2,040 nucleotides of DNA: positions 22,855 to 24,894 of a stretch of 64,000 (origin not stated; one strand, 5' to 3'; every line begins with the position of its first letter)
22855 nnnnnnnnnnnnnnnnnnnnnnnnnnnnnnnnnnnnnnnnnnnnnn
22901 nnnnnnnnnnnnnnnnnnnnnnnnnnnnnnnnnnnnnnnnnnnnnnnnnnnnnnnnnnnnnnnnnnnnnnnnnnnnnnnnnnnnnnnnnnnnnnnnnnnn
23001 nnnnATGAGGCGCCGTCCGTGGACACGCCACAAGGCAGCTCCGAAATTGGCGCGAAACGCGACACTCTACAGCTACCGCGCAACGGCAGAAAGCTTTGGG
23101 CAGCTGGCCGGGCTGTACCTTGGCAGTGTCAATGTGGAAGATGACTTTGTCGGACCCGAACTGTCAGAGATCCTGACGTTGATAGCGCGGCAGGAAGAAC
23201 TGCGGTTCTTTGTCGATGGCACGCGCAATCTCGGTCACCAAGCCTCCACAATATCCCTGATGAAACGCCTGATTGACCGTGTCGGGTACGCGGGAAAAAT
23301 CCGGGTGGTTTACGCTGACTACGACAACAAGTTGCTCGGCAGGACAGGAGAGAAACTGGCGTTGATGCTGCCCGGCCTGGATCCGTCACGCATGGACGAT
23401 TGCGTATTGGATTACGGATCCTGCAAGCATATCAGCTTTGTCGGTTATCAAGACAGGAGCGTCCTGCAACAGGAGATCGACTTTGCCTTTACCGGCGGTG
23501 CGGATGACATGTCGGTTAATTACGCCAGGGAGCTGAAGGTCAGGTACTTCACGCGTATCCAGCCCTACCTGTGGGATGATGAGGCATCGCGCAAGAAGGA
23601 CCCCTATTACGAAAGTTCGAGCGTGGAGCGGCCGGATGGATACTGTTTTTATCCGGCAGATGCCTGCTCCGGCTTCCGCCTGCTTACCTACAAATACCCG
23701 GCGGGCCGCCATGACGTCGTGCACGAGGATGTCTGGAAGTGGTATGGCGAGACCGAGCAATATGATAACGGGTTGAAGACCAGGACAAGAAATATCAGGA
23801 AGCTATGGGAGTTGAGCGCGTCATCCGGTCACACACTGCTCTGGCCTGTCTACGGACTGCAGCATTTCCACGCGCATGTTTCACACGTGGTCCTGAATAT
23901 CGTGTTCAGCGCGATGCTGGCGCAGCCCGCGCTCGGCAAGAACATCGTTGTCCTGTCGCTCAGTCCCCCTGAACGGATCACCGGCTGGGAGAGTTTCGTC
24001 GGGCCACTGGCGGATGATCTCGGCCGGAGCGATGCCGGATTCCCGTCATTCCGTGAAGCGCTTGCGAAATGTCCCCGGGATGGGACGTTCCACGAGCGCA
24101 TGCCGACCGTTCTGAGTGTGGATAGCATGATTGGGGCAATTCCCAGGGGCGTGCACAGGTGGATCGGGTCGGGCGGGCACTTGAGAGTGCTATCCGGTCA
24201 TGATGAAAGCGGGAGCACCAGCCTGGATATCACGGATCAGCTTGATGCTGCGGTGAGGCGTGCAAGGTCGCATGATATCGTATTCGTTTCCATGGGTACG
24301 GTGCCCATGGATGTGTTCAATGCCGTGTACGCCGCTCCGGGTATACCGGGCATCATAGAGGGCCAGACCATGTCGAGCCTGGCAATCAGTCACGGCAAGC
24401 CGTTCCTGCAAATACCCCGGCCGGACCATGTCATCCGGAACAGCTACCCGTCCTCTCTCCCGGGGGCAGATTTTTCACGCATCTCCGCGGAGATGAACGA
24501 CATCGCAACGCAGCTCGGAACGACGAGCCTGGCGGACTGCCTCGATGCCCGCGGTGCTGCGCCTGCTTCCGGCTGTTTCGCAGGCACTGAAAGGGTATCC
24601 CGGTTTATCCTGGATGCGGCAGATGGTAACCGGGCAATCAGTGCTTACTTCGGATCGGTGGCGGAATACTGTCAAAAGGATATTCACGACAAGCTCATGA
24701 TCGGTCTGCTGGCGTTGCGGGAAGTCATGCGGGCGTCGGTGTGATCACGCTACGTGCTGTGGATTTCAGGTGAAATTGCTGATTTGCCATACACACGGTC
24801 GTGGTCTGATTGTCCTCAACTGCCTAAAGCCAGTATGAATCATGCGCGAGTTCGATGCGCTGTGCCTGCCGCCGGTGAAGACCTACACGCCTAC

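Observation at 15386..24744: Intact class IV (LanL-type) lanthipeptide cluster with an unusually rich tailoring set, in a Gram-negative-looking context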

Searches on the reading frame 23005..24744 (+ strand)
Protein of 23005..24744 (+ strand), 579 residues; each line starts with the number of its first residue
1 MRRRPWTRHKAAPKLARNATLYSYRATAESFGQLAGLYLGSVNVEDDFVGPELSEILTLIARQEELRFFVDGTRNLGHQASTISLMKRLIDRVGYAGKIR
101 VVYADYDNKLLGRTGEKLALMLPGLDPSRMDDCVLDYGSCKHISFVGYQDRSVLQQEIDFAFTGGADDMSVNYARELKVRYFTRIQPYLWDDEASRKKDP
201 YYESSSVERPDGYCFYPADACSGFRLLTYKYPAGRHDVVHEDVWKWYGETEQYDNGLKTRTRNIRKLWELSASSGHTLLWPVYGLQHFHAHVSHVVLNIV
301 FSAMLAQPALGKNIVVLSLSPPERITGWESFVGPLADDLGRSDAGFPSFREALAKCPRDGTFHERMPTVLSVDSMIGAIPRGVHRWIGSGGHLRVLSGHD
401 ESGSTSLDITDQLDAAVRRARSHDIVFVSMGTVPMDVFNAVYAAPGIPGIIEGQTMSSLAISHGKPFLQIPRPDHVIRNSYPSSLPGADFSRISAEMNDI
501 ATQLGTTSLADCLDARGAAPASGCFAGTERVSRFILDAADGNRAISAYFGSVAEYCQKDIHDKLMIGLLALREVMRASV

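Call 6: search_protein_families(library=pfam, proteins=[window:23005-24744:+], max_evalue=0.01)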
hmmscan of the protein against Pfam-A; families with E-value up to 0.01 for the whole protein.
window:23005-24744:+ (579 aa): 0 families

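Call 30: search_protein_families(library=ncbifam, proteins=[window:23005-24744:+], max_evalue=0.1)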
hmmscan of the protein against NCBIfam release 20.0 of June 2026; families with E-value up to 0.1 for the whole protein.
window:23005-24744:+ (579 aa): 0 families

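Call 41: find_homologous_proteins(query=window:23005-24744:+)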
Query window:23005-24744:+ (579 aa): 55 proteins with E <= 0.001 among 8000 candidates.
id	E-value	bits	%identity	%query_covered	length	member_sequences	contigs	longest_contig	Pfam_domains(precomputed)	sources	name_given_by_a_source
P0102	0.0e+0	1339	100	100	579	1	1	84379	-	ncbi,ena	-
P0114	0.0e+0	1135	86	100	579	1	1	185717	-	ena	-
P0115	0.0e+0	1123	85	100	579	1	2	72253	-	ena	-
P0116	0.0e+0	1111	84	100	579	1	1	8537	-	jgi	jgi:hypothetical protein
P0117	1.1e-160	554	47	96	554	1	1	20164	-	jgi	jgi:hypothetical protein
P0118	3.5e-140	487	43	93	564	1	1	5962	-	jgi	jgi:hypothetical protein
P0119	4.0e-140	486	45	90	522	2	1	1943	-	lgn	-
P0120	9.8e-139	482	43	93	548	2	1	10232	-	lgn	-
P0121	2.8e-133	464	43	90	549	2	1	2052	-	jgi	jgi:hypothetical protein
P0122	1.1e-126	442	41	91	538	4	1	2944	-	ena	-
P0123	6.1e-125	436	40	92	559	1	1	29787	-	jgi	jgi:hypothetical protein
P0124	6.8e-123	429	39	94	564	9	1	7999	-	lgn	-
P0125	7.2e-123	429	41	93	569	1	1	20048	-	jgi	jgi:hypothetical protein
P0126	1.8e-122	428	39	91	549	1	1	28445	-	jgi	jgi:hypothetical protein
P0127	9.4e-122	426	40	93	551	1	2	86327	-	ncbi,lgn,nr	ncbi:MAG TPA: hypothetical protein VG675_02770 [Bryobacteraceae bacterium]|nr:hypothetical protein [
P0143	1.5e-101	359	40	91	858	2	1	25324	PF02668.23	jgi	jgi:alpha-ketoglutarate-dependent taurine dioxygenase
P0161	1.4e-83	300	34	88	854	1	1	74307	PF00067.28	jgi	jgi:vitamin D3 1,25-hydroxylase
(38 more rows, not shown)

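Call 47: search_solved_structures(query=A4, max_evalue=1)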
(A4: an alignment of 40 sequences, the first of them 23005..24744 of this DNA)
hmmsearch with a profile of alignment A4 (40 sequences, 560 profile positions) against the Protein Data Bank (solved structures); distinct sequences matched with E-value up to 1: 5.
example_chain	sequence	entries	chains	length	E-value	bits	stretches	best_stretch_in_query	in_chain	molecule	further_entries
1p4p_A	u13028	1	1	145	0.23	13.4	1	319-420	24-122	Outer surface protein B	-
6qx9_A2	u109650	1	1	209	0.53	12.2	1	187-234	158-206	Splicing factor 3A subunit 2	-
1rjl_C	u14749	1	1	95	0.58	12.1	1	357-420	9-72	Outer surface protein B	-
6jfv_B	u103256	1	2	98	0.72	11.8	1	301-390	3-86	Keratin, type II cytoskeletal 5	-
5z56_v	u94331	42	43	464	0.81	11.6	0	187-238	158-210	Splicing factor 3A subunit 2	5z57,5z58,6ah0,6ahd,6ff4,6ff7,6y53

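Call 54: predict_structure(alignment_id=A4)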
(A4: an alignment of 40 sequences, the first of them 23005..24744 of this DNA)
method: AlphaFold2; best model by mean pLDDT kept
length: 579 residues; sequences in the alignment: 40
mean_pLDDT: 89.7   pTM: 0.89
mean pLDDT of the five models: 89.7, 89.4, 88.7, 88.2, 87.8
residues with pLDDT >= 90: 407; 70-90: 132; 50-70: 23; < 50: 17
segments of 3 or more residues with pLDDT < 50: 1-9, 360-363
pLDDT, mean of each block of 10 residues (from residue 1): 45 53 88 97 94 98 98 91 96 97 89 93 95 95 97 95 89 96 95 85 92 94 94 85 96 93 95 90 91 93 96 96 89 95 91 78 66 88 90 94 83 95 95 94 89 90 93 84 92 95 86 70 83 94 91 95 97 88
secondary structure, 60 per line:
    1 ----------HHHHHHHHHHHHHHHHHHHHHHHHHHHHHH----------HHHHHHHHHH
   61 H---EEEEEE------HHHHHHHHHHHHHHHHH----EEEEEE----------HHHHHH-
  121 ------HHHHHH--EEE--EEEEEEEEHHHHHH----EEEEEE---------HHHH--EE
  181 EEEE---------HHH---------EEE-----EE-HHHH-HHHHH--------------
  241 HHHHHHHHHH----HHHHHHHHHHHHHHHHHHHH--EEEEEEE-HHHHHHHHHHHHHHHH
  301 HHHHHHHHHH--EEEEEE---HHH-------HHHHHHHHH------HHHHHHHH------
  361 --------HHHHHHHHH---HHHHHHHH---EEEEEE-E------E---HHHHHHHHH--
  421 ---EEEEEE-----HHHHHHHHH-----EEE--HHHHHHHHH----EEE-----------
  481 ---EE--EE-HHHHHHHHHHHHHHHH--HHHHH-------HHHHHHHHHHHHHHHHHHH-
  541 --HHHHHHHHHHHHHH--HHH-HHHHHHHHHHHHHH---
elements in order: H11-40 H51-61 E65-70 H77-93 E98-103 H114-119 H127-132 E135-137 E140-147 H148-153 E158-163 H173-176 E179-184 E206-208 H217-220 H222-226 H241-250 H255-274 E277-283 H285-310 E313-318 H332-340 H347-354 H369-377 H381-388 E392-397 H410-418 E424-429 H435-443 E449-451 H454-462 E467-469 H491-506 H509-513 H521-539 H543-556 H563-576

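Call 58: fold_search(model_id=the predicted structure, library=pdb)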
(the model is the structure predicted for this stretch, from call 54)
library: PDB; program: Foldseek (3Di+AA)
matches with E <= 10: 854; with E <= 0.001: 2
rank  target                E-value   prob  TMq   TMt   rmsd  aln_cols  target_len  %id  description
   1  6zn1                  6.7e-04  0.99  0.30  0.40  13.8       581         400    9  Trehalose transferase bound to alpha-D-glucopyranosyl-beta-galactopyranose from Thermoproteus uzoniensis (released 2021-01-20)
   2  6u77_D                6.7e-04  0.66  0.19  0.18  23.2       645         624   11  yGsy2p in complex with small molecule (released 2020-03-18)
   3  6zjh_AAA              2.1e-03  0.96  0.28  0.38  15.3       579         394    9  Trehalose transferase from Thermoproteus uzoniensis soaked with trehalose (released 2020-11-25)
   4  3nb0_B                2.3e-03  0.41  0.18  0.16  23.5       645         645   11  Glucose-6-Phosphate activated form of Yeast Glycogen Synthase (released 2010-10-06)
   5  5uw0_D                2.5e-03  0.57  0.19  0.18  21.6       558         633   11  Activated state yGsy2p in complex with UDP-2-fluoro-2-deoxy-glucose (released 2018-02-28)
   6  5suk_D                2.7e-03  0.51  0.19  0.19  21.9       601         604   10  G6P bound activated state of yeast glycogen synthase 2 (released 2017-06-14)
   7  5v0t_E                2.9e-03  0.87  0.22  0.27  15.3       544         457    9  Crystal structure of an alpha,alpha-trehalose-phosphate synthase (UDP-forming) from Burkholderia xenovorans in complex (released 2017-04-05)
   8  3nb0_C                2.9e-03  0.30  0.16  0.15  23.9       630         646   10  Glucose-6-Phosphate activated form of Yeast Glycogen Synthase (released 2010-10-06)
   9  2vsy_A                3.6e-03  0.80  0.23  0.24  17.5       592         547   10  Xanthomonas campestris putative OGT (XCC0866), apostructure (released 2008-11-18)
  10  5suk_A                3.6e-03  0.44  0.19  0.17  21.3       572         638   10  G6P bound activated state of yeast glycogen synthase 2 (released 2017-06-14)
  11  9j9k_B                4.9e-03  0.69  0.25  0.30  20.4       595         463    9  Glucosyl transferase NbUGT72AY1 co-crystallized with Scopoletin and UDP2F glucose (released 2024-09-04)
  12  5uw1_D                4.9e-03  0.38  0.17  0.16  21.8       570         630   10  Activated state yGsy2p in complex with UDP-galactose (released 2018-02-28)
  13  6zmz                  6.7e-03  0.84  0.26  0.34  15.9       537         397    8  UDPG-bound Trehalose transferase from Thermoproteus uzoniensis (released 2020-09-30)
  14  1uqt_B                7.4e-03  0.51  0.23  0.27  15.1       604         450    8  Trehalose-6-phosphate from E. coli bound with UDP-2-fluoro glucose. (released 2003-12-12)
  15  6zj7                  7.8e-03  0.93  0.31  0.42  13.0       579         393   10  Trehalose transferase (TreT) from Thermoproteus uzoniensis soaked with Mg (released 2020-09-30)
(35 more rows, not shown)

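Call 90: search_protein_families(library=pfam, alignment_id=A4, max_evalue=1)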
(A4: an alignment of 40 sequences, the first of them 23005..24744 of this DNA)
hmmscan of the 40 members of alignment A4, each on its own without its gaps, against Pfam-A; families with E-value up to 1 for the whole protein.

A. member 1, window:23005-24744:+ (579 aa): 0 families

B. families by the number of members that match (of 40 scanned): 11 families
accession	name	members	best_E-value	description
PF02017.21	CIDE-N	1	0.011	CIDE-N domain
PF14669.11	Asp_Glu_race_2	1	0.03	Putative aspartate racemase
PF14577.11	SEO_C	1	0.031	Sieve element occlusion C-terminus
PF08368.17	FAST_2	1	0.04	FAST kinase-like protein, subdomain 2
PF19960.5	EAD7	1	0.057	Effector-associated domain 7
PF18851.6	baeRF_family8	1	0.1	Bacterial archaeo-eukaryotic release factor family 8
PF00708.24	Acylphosphatase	1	0.12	Acylphosphatase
PF15068.11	FAM101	1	0.14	FAM101 family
PF12731.12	Mating_N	1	0.2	Mating-type protein beta 1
PF09613.16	HrpB1_HrpK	1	0.21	Bacterial type III secretion protein (HrpB1_HrpK)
PF14736.11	N_Asn_amidohyd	1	0.27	Protein N-terminal asparagine amidohydrolase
